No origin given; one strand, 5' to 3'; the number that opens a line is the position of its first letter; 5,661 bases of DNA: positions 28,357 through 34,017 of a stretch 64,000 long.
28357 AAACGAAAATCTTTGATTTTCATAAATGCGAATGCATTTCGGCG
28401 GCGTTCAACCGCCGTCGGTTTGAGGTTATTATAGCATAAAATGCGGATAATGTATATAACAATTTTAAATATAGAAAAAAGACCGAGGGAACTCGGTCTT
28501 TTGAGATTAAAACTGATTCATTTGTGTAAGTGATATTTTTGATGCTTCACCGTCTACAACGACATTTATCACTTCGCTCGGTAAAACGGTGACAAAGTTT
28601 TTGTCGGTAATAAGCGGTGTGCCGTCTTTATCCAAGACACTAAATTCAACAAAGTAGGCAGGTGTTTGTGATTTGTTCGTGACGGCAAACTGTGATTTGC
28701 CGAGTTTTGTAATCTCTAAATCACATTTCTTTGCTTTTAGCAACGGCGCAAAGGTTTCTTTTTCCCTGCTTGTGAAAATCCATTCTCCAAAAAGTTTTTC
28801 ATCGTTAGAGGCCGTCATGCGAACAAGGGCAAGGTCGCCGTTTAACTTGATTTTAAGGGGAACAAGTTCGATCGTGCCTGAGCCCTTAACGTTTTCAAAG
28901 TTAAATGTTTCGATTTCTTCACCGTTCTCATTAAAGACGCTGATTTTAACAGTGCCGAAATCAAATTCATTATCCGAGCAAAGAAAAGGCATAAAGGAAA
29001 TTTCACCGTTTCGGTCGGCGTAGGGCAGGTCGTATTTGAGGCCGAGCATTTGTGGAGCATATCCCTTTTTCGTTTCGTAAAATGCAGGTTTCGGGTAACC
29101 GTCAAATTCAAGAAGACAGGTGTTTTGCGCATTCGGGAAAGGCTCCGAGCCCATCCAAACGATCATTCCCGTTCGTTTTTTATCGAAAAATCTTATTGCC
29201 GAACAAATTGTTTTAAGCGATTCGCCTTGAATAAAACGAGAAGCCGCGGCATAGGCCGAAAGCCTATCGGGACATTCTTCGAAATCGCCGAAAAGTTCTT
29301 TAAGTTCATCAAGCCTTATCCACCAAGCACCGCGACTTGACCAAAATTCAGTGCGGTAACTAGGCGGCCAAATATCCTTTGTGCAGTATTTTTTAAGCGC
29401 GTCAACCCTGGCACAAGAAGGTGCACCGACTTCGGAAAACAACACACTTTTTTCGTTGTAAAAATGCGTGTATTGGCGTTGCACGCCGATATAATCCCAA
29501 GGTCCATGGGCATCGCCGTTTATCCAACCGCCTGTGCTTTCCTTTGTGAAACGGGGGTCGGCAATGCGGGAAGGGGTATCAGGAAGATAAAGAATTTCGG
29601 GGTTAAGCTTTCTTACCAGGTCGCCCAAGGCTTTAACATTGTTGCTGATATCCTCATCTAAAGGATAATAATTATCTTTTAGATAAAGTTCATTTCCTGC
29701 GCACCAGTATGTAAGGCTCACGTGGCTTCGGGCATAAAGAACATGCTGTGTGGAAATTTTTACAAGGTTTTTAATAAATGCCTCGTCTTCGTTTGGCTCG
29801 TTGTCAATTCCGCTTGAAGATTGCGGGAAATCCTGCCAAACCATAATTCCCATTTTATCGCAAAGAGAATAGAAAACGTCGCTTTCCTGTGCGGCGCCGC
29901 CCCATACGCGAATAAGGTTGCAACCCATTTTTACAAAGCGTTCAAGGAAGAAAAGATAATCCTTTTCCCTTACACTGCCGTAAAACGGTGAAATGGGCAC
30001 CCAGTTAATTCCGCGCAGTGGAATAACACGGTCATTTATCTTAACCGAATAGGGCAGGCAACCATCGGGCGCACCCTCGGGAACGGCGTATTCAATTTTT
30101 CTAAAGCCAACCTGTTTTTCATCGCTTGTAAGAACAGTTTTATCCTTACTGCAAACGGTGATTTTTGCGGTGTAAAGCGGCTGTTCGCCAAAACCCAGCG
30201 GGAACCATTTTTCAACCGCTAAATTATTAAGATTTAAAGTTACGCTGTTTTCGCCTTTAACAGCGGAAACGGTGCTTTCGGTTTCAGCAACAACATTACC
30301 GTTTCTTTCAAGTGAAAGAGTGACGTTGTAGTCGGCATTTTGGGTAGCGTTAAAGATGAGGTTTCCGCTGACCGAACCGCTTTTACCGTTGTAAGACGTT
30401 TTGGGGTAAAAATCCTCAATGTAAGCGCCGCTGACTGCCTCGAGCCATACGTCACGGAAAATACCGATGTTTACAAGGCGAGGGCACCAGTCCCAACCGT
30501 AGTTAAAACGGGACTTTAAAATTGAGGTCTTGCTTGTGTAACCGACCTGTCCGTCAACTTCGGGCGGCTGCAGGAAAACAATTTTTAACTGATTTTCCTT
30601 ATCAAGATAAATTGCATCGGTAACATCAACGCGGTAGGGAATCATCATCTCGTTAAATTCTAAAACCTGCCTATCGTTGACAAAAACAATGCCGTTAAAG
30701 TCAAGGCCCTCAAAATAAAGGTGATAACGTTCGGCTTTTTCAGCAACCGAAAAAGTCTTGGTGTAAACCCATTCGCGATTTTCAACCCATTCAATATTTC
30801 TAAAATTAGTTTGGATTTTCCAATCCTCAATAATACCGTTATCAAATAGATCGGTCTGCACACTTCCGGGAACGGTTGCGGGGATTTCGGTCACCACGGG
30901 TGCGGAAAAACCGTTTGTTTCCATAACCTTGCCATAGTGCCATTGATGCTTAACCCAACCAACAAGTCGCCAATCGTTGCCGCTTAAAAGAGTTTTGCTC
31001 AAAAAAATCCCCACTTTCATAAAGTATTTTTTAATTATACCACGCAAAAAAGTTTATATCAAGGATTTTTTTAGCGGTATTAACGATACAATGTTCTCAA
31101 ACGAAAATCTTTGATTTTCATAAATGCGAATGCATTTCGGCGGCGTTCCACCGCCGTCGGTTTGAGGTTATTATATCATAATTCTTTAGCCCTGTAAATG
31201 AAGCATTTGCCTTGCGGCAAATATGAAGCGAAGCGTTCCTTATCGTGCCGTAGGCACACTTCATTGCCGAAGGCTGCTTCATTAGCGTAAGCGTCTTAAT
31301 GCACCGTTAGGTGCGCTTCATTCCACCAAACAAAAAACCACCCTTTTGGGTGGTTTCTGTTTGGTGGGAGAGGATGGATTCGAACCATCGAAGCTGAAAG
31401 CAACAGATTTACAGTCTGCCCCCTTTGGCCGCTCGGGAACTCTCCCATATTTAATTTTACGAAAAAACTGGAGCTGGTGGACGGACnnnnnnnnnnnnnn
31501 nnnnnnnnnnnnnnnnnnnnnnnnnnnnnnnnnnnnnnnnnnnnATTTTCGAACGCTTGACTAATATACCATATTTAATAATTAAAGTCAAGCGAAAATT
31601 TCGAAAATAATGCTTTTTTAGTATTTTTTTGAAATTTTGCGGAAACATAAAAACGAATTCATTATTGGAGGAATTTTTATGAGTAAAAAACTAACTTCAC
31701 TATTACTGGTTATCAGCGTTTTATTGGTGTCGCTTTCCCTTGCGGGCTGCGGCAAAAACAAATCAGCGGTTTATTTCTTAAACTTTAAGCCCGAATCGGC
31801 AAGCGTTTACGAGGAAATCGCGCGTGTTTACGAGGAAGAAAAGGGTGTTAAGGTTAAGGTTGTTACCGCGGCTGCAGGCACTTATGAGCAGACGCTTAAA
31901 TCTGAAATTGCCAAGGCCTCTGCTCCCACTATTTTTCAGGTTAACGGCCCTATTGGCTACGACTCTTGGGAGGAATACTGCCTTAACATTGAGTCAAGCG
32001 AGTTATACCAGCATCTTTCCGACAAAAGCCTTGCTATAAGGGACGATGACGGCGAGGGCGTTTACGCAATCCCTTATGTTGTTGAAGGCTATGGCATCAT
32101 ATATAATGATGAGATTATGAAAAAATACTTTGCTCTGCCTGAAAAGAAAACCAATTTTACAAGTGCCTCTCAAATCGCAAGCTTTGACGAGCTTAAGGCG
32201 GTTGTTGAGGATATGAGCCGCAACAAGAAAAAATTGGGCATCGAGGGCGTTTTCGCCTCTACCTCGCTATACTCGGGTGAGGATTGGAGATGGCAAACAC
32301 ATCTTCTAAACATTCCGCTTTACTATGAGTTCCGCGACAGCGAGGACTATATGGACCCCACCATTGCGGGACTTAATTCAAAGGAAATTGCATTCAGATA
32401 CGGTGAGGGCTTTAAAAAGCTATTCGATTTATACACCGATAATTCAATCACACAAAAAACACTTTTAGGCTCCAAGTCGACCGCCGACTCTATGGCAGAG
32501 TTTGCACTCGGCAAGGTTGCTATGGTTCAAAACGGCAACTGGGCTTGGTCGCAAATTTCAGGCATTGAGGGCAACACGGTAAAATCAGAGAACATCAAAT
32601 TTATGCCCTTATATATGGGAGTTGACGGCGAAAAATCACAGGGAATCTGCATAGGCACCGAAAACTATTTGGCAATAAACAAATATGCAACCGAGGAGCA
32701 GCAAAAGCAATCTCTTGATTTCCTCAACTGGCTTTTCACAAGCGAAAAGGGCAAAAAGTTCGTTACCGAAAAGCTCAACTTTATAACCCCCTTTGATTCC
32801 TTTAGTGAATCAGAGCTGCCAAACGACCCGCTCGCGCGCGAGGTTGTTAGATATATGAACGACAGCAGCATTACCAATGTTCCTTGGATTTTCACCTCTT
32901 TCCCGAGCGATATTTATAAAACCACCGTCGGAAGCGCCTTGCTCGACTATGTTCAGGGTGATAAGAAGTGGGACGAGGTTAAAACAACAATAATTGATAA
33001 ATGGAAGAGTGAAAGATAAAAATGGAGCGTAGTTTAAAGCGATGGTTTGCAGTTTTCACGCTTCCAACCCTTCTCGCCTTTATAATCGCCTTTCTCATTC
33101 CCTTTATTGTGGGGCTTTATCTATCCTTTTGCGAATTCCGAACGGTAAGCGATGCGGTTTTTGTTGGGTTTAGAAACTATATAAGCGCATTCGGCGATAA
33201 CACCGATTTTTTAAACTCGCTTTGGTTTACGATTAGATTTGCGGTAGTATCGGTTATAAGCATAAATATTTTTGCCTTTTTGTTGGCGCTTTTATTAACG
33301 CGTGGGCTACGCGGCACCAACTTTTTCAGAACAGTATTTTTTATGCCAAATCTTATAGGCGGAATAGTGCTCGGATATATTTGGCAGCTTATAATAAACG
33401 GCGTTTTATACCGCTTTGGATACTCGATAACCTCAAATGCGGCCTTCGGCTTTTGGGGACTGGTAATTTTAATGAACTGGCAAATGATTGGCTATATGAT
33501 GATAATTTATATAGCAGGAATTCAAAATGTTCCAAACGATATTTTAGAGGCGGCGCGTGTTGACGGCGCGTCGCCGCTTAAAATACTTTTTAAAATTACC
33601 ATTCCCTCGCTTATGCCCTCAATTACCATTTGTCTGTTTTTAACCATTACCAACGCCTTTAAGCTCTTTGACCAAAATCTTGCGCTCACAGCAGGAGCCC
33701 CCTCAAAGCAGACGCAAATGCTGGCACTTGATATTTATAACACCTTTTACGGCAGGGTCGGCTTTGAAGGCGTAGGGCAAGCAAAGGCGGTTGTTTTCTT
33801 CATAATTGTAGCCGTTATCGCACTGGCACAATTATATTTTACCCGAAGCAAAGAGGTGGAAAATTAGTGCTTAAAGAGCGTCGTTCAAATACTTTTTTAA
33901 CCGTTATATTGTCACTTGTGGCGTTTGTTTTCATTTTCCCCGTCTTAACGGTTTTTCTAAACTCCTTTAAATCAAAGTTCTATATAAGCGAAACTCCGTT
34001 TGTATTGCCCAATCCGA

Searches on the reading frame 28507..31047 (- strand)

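Call 54: search_protein_families(library=pfam, proteins=[window:28507-31047:-], max_evalue=0.0001)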
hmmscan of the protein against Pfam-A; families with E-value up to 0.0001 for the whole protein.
window:28507-31047:- (846 aa): 4 families
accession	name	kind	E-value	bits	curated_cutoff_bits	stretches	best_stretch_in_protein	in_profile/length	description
PF22666.2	Glyco_hydro_2_N2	-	7.6e-33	114.4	27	1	54-198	11-167/167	Glycosyl hydrolase 2 galactose-binding domain-like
PF00703.27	Glyco_hydro_2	-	3.6e-10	41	23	1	208-316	1-109/109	Glycosyl hydrolases family 2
PF18368.7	Ig_GlcNase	-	8.6e-06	26.3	26.3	1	772-837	18-90/105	Exo-beta-D-glucosaminidase Ig-fold domain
PF02837.24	Glyco_hydro_2_N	-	6.1e-05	23.4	28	1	71-168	44-141/169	Glycosyl hydrolases family 2, sugar binding domain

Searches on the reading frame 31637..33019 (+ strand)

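Call 54: search_protein_families(library=pfam, proteins=[window:31637-33019:+], max_evalue=0.0001)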
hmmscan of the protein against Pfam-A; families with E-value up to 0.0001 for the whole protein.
window:31637-33019:+ (460 aa): 2 families
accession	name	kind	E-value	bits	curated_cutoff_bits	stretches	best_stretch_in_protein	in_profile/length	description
PF13416.11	SBP_bac_8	-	6.4e-33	115.2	27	1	62-397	3-274/279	Bacterial extracellular solute-binding protein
PF01547.30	SBP_bac_1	-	7.7e-16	59.4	26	1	55-371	8-305/307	Bacterial extracellular solute-binding protein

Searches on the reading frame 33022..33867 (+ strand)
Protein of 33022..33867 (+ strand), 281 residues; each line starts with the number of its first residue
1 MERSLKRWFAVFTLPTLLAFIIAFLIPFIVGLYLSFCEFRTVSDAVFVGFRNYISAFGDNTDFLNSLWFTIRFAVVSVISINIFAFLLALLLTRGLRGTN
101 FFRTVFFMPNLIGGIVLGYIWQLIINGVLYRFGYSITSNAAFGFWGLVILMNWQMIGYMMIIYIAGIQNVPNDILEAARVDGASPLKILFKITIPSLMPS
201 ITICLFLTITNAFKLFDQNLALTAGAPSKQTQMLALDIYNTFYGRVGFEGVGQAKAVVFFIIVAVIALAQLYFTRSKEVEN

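Call 54: search_protein_families(library=pfam, proteins=[window:33022-33867:+], max_evalue=0.0001)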
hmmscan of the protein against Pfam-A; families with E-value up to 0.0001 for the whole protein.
window:33022-33867:+ (281 aa): 1 family
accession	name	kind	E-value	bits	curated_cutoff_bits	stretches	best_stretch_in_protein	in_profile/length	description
PF00528.27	BPD_transp_1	-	6.4e-18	65.6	26.4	1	83-273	3-178/184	Binding-protein-dependent transport system inner membrane component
